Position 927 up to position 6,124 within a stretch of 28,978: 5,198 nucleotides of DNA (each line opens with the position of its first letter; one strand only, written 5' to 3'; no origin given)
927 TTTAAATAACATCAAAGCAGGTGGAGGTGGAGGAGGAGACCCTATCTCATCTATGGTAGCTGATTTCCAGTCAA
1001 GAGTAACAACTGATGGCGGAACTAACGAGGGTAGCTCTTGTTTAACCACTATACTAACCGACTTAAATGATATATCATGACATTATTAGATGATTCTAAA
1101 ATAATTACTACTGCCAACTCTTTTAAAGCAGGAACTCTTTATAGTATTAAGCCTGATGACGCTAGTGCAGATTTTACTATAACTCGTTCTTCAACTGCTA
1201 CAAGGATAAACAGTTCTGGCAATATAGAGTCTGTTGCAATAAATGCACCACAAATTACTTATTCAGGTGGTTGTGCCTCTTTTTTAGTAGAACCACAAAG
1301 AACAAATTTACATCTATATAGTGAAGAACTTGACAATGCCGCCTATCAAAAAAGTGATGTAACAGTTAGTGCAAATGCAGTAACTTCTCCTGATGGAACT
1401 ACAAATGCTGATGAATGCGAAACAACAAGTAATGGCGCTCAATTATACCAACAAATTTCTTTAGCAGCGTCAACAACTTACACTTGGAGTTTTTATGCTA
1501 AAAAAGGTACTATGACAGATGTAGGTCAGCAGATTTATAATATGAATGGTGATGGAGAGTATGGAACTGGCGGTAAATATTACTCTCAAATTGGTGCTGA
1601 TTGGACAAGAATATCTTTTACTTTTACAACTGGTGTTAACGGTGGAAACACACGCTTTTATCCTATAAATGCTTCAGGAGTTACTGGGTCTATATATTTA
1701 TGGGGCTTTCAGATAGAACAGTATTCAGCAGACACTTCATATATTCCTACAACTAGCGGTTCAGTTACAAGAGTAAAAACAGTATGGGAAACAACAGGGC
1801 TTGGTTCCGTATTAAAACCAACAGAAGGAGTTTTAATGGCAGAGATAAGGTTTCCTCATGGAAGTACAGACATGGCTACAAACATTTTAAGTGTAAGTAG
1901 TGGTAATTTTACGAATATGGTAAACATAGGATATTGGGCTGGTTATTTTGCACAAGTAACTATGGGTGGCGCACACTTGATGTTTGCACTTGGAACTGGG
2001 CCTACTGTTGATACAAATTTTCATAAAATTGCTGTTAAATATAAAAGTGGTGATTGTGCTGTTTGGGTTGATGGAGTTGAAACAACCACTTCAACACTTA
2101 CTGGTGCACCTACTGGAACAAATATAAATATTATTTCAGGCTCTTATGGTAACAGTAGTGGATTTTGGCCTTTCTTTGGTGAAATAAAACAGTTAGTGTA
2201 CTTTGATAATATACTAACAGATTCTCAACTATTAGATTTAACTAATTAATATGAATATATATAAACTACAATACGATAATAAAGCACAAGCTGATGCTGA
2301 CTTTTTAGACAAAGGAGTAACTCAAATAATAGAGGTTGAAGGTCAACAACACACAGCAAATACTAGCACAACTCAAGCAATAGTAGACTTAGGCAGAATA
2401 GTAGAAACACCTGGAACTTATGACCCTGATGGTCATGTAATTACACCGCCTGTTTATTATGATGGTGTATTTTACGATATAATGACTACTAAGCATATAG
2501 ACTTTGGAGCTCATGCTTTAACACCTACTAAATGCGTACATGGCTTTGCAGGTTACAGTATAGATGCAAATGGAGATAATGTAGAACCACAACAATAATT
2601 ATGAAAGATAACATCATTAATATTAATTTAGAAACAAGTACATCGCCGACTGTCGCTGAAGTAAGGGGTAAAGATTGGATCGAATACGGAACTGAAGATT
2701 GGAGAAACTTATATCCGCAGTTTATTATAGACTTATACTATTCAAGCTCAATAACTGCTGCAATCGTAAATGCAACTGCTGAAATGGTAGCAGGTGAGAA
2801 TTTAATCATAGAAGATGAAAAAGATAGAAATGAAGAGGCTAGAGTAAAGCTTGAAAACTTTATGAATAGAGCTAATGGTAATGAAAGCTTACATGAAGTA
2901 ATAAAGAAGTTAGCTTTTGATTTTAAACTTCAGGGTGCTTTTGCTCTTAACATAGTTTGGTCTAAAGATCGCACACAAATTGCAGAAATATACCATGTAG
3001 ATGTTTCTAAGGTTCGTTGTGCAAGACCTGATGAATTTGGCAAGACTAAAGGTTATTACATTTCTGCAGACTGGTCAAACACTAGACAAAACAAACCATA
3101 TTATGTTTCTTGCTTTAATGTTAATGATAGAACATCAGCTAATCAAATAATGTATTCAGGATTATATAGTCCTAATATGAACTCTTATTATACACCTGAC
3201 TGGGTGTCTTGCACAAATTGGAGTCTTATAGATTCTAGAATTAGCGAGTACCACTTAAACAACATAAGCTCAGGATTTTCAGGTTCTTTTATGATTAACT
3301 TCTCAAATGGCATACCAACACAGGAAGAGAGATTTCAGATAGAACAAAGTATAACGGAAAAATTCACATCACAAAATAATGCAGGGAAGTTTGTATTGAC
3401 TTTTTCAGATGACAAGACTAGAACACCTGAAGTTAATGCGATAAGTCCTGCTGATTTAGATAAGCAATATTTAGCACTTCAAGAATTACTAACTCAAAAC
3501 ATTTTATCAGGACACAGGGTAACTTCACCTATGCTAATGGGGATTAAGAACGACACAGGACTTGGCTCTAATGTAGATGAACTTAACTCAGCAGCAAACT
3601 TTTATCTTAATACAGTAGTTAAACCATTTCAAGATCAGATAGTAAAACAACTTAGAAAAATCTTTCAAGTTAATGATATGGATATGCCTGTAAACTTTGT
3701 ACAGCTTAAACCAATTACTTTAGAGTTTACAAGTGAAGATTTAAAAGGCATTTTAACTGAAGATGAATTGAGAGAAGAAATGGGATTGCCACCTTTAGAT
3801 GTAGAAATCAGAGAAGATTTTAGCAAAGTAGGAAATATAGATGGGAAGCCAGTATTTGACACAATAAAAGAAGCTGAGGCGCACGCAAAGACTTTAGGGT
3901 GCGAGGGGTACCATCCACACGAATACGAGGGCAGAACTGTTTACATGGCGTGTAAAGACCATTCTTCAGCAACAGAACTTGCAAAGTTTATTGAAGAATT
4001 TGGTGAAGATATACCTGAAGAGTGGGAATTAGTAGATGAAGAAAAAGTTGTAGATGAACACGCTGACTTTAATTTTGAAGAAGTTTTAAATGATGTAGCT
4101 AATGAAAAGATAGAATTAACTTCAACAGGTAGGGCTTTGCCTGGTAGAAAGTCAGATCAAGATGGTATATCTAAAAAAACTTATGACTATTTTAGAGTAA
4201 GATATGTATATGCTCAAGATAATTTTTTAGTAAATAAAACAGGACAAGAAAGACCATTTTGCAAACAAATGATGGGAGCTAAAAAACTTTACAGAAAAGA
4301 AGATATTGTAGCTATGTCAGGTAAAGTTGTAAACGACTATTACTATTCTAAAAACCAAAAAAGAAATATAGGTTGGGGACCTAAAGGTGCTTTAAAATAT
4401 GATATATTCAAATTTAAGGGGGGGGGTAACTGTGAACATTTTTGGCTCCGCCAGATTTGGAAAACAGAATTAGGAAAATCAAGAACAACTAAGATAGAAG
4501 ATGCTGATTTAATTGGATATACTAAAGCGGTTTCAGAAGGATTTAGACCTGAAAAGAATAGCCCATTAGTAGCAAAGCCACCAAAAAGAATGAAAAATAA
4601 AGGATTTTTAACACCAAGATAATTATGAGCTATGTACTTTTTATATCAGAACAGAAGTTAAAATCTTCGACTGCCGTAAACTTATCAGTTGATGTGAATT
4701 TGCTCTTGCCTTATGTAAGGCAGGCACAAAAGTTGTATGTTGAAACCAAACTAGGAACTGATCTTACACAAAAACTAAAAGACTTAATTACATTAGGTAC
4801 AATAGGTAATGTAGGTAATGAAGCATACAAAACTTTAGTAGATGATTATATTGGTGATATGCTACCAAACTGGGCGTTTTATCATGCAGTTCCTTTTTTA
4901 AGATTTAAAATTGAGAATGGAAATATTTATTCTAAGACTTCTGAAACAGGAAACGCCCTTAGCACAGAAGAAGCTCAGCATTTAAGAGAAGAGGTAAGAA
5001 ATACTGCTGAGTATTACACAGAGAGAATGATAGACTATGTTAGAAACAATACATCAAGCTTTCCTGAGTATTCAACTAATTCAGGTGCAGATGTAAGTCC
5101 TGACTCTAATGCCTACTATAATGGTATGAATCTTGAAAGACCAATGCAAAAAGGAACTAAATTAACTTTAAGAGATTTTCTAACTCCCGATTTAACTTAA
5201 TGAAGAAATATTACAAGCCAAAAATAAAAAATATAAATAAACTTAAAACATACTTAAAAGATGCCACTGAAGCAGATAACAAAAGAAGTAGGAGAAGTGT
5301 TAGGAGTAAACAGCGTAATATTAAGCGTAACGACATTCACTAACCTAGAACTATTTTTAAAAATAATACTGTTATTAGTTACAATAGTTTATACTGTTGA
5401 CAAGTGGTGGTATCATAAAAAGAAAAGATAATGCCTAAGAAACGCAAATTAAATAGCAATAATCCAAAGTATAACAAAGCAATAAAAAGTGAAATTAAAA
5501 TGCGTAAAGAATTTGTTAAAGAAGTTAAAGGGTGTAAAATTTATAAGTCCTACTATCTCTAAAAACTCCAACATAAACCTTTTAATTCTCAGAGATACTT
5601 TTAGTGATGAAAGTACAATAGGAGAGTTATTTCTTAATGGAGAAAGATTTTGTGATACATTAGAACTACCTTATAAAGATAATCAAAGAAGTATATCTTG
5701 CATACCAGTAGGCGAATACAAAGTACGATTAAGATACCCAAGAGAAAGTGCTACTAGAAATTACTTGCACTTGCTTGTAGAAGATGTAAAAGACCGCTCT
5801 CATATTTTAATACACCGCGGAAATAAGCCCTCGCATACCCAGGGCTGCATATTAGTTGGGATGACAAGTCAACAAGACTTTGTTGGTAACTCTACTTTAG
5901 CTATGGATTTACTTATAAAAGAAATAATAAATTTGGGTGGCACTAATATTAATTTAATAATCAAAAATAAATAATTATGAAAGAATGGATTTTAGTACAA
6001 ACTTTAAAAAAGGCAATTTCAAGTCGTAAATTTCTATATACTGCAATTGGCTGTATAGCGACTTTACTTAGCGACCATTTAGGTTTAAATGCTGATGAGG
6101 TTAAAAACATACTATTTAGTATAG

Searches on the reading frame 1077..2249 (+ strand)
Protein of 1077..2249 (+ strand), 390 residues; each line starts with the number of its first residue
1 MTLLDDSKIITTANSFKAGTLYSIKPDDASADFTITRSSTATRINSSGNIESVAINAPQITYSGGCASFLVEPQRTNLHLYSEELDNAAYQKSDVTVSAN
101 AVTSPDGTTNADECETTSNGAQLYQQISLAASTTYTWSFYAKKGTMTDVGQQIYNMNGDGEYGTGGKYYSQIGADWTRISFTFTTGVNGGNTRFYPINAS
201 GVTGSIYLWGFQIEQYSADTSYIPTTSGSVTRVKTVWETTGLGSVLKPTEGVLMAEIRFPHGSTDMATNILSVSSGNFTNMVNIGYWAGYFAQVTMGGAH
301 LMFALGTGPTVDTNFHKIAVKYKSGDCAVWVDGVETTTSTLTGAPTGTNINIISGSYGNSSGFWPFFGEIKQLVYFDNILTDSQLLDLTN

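Call 7: search_protein_families(library=phrogs, proteins=[window:1077-2249:+])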
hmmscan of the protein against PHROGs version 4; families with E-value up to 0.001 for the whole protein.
window:1077-2249:+ (390 aa): 3 families
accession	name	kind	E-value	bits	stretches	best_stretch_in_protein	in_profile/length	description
phrog_5939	-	tail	2e-42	146.6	1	33-389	371-761/801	tail protein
phrog_34853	-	unknown function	1.4e-39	137.1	2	4-149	3-150/555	-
phrog_1419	-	tail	4.6e-06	26.1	1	35-98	403-464/793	tail protein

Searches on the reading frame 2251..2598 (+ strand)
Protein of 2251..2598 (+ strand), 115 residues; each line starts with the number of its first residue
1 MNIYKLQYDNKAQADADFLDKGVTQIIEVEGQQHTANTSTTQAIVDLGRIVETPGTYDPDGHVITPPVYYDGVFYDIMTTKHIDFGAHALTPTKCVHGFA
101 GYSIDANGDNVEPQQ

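Call 9: search_protein_families(library=phrogs, proteins=[window:2251-2598:+])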
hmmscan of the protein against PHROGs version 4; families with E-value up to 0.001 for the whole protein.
window:2251-2598:+ (115 aa): 1 family
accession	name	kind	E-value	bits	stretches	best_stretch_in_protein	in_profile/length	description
phrog_36706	-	unknown function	1.4e-13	52.2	1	1-100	1-97/100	-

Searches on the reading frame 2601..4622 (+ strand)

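Call 7: search_protein_families(library=phrogs, proteins=[window:2601-4622:+])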
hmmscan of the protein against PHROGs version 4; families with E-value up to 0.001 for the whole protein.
window:2601-4622:+ (673 aa): 4 families
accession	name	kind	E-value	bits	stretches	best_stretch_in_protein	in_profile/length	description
phrog_33693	-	head and packaging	8.1e-71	240.1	2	8-367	4-353/560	portal protein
phrog_11226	-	head and packaging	8.2e-24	85.3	1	27-377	25-382/388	portal protein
phrog_12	-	head and packaging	1.3e-16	61.8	1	44-402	88-421/646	portal protein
phrog_2662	-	head and packaging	2.1e-06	27.6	0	240-416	248-428/717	portal protein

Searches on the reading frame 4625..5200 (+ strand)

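Call 9: search_protein_families(library=phrogs, proteins=[window:4625-5200:+])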
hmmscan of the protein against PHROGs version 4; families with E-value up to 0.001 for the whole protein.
window:4625-5200:+ (191 aa): 1 family
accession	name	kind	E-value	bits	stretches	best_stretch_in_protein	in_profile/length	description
phrog_35048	-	unknown function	3.1e-07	31.4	1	4-156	5-154/184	-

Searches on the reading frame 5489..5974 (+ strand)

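Call 9: search_protein_families(library=phrogs, proteins=[window:5489-5974:+])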
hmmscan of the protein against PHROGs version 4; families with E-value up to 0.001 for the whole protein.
window:5489-5974:+ (161 aa): 1 family
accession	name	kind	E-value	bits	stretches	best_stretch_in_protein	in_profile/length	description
phrog_1501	-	unknown function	5e-28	98.9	1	33-161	12-157/159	-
